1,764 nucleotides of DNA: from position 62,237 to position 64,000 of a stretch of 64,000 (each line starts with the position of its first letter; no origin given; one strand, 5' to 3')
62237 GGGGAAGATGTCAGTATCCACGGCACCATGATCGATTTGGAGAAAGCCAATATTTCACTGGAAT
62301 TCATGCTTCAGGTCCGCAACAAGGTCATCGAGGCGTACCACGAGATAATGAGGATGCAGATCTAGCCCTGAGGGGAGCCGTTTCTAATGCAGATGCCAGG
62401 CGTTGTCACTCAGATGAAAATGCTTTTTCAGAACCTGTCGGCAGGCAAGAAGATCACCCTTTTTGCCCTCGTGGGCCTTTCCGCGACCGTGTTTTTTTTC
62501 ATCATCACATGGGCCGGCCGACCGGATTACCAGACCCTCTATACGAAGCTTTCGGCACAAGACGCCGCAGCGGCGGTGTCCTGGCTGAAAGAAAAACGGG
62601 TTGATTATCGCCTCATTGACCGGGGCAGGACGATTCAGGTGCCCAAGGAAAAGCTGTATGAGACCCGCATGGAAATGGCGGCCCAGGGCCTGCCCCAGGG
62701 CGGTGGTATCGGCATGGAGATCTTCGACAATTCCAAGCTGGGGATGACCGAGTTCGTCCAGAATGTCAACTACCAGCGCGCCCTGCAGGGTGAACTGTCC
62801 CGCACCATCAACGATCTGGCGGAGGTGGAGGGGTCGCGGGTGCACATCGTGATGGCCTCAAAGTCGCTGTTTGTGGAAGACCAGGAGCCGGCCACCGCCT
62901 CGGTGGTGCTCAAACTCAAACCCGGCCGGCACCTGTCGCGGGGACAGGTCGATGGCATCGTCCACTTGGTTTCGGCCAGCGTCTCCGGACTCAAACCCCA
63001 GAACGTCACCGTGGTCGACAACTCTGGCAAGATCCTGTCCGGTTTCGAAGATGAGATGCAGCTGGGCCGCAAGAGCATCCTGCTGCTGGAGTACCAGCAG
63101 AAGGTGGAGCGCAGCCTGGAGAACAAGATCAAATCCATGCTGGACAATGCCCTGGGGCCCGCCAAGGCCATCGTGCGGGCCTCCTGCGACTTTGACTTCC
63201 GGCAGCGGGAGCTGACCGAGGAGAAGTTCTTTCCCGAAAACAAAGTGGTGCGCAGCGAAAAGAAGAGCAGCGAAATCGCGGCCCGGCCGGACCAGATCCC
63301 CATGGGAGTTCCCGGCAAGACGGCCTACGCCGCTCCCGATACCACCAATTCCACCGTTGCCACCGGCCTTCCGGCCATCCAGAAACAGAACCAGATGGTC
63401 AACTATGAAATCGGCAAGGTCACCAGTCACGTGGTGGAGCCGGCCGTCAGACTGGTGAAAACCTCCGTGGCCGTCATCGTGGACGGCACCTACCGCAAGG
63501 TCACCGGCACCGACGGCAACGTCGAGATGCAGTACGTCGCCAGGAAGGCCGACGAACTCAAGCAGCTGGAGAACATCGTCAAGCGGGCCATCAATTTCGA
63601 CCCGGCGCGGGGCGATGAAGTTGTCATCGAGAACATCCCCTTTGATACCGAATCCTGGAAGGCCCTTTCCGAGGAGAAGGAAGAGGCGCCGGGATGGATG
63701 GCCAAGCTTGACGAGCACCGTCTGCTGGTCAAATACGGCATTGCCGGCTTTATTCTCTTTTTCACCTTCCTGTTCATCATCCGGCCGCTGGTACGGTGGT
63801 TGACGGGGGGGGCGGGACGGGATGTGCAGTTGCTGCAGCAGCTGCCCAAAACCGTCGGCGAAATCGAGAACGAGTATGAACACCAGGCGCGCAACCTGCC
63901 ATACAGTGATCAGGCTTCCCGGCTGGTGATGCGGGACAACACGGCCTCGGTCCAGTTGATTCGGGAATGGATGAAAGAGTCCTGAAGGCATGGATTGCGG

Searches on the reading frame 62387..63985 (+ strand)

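Call 41: search_protein_families(library=pfam, proteins=[window:62387-63985:+], max_evalue=0.00001)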
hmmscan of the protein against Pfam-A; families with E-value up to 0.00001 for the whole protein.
window:62387-63985:+ (532 aa): 2 families
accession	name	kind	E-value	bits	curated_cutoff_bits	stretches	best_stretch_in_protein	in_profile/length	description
PF01514.23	YscJ_FliF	-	3e-68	229.7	24.4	1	44-218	2-178/179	Secretory protein of YscJ/FliF family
PF08345.17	YscJ_FliF_C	-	3e-33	115.8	23.8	1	252-419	1-147/147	Flagellar M-ring protein C-terminal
